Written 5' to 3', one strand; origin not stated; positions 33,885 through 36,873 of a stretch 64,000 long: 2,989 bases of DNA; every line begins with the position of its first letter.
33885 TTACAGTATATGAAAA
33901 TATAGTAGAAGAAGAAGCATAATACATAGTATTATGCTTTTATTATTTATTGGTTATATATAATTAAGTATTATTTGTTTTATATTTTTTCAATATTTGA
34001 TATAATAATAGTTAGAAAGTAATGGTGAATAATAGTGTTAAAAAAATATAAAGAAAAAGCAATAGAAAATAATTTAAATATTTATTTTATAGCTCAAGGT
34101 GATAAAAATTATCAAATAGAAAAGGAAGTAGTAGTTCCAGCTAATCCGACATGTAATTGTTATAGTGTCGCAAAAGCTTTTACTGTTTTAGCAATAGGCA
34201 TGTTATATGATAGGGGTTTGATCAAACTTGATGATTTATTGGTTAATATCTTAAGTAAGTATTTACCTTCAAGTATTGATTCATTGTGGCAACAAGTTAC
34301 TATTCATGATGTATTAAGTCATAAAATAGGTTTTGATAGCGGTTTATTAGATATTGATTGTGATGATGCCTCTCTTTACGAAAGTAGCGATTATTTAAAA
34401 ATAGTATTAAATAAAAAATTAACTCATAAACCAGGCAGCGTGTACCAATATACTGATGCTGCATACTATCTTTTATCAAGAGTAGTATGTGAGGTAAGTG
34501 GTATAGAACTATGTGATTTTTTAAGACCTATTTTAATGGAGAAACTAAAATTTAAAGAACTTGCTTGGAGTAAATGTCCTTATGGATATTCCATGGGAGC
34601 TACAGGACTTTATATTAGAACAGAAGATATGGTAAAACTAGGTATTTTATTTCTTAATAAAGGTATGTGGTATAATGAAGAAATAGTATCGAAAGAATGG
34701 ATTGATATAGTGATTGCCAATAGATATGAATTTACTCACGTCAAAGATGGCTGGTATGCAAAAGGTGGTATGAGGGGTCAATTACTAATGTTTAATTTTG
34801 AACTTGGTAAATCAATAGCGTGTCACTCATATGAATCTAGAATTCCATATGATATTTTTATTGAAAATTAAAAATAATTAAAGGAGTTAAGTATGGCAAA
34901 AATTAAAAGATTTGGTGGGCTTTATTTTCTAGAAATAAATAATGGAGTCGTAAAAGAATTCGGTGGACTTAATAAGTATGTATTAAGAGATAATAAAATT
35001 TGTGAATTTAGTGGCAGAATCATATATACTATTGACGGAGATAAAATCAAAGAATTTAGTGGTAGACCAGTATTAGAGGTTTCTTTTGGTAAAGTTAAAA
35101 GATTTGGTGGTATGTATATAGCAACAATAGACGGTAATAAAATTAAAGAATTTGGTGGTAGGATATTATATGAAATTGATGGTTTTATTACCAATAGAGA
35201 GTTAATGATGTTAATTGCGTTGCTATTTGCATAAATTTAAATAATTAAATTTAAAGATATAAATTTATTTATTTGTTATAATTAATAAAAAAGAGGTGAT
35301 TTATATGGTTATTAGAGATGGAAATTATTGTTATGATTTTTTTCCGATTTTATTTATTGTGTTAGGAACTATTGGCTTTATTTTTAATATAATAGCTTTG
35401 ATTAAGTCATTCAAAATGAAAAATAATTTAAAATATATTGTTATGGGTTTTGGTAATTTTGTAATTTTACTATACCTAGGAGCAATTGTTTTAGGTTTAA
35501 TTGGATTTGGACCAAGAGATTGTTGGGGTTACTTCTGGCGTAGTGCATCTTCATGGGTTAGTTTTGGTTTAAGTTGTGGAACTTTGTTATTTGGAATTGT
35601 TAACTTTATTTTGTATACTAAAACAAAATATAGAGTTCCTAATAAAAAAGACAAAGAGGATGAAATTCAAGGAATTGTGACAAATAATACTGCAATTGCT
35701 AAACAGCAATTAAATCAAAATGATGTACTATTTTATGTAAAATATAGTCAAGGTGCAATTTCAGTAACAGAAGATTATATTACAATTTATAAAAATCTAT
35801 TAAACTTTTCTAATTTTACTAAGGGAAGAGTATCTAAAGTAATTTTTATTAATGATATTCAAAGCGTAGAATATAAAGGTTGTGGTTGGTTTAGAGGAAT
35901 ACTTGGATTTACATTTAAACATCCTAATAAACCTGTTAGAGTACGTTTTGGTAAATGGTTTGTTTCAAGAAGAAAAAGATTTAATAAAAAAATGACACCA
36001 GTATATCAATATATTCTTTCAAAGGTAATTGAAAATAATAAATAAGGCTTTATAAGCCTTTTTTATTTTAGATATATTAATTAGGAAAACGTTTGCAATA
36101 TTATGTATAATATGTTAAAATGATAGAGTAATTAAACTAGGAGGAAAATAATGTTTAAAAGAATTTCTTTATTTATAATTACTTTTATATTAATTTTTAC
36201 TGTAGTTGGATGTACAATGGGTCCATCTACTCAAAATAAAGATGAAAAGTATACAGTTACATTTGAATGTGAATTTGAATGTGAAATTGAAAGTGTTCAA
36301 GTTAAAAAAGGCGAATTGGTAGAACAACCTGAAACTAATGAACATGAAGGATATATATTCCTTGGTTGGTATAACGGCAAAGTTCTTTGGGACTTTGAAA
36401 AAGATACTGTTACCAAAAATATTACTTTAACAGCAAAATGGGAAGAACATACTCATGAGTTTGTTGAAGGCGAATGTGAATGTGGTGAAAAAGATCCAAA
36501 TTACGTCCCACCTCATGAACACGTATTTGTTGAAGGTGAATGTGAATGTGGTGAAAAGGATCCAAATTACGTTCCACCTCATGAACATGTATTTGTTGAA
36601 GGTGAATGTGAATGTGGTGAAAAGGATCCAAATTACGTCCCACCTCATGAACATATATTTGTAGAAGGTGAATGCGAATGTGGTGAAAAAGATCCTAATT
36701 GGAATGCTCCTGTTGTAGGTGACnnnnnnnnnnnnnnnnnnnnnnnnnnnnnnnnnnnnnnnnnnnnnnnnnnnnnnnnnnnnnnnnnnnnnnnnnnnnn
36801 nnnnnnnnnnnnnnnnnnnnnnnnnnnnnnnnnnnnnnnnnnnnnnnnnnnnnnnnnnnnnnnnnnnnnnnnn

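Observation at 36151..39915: Lipoprotein combining Flg_new repeats, 4x66-bp Cys/His-rich tandem repeats, Big_2, and an Amidase_2/PGRP-like domain with a large insertion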

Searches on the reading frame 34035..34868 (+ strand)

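Call 9: search_protein_families(library=pfam, proteins=[window:34035-34868:+], max_evalue=0.001)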
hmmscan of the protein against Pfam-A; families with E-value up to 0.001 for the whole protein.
window:34035-34868:+ (278 aa): 1 family
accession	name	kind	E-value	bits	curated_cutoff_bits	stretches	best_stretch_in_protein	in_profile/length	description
PF00144.29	Beta-lactamase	-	6.5e-22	78.6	27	1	42-184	52-189/329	Beta-lactamase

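Call 61: search_protein_families(library=ncbifam, proteins=[window:34035-34868:+], max_evalue=0.001)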
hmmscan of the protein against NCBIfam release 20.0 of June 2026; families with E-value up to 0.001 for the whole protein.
window:34035-34868:+ (278 aa): 11 families
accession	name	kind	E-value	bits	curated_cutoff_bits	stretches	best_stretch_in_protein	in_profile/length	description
NF045925.1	3-sucCA_synth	equivalog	2.7e-28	98.7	800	1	41-233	84-268/498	3-succinylated cholic acid synthase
NF038269.1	lipase_LipE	equivalog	3.7e-09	36.2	750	1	26-175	75-219/407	lipase LipE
NF002968.0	PRK03642.1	equivalog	4e-09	35.8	385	1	50-174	109-238/432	penicillin binding protein PBP4B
NF038238.1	blaBUT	exception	2e-07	30.5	850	1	27-179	69-211/383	BUT family class C beta-lactamase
NF000185.2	BlaEC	exception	1.2e-05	24.5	850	1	28-180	64-206/377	BlaEC family class C beta-lactamase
NF040478.1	blaLAQ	exception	1.3e-05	24.4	850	1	6-172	40-202/380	LAQ family class C beta-lactamase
NF041662.1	ampC_Kaer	exception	4.1e-05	22.5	825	1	41-182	81-212/381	AmpC-Kaer family extended-spectrum class C beta-lactamase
NF012173.1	CMY2-MIR-ACT-EC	exception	0.0001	21.3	680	1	34-182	74-212/380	CMY2/MIR/ACT/EC family class C beta-lactamase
NF000385.4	blaACT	exception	0.00028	20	810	1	37-181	77-211/380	ACT family cephalosporin-hydrolyzing class C beta-lactamase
NF007943.0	PRK10662.1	equivalog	0.00058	18.6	266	0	44-177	89-223/380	D-alanyl-D-alanine-carboxypeptidase/endopeptidase AmpH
NF000187.3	BlaMIR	exception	0.00076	18.7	882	1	39-173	79-204/381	MIR family cephalosporin-hydrolyzing class C beta-lactamase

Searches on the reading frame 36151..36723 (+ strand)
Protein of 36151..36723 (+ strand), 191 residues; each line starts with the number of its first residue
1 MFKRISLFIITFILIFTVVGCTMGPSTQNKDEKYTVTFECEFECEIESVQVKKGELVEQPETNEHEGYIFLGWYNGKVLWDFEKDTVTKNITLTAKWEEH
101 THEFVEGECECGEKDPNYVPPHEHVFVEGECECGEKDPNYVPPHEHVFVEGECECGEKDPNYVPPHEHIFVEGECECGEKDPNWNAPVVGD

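Call 8: search_protein_families(library=pfam, proteins=[window:36151-36723:+], max_evalue=10)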
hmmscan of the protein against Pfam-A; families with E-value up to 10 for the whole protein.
seq(191 aa): 5 families
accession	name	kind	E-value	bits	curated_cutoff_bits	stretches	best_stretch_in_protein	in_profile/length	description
PF09479.16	Flg_new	-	5e-12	46.2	27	1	34-96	1-65/65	Listeria-Bacteroides repeat domain (List_Bact_rpt)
PF18998.6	Flg_new_2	-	0.2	12.1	23.6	1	66-99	33-71/73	Divergent InlB B-repeat domain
PF23715.1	DUF7157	-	0.45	12.1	27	1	125-166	19-58/87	Family of unknown function (DUF7157)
PF14432.12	DYW_deaminase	-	1.1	9.5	24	0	98-113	76-91/93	DYW family of nucleic acid deaminases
PF03057.20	DUF236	-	2.9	8.2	25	0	112-118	11-17/31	DUF236 repeat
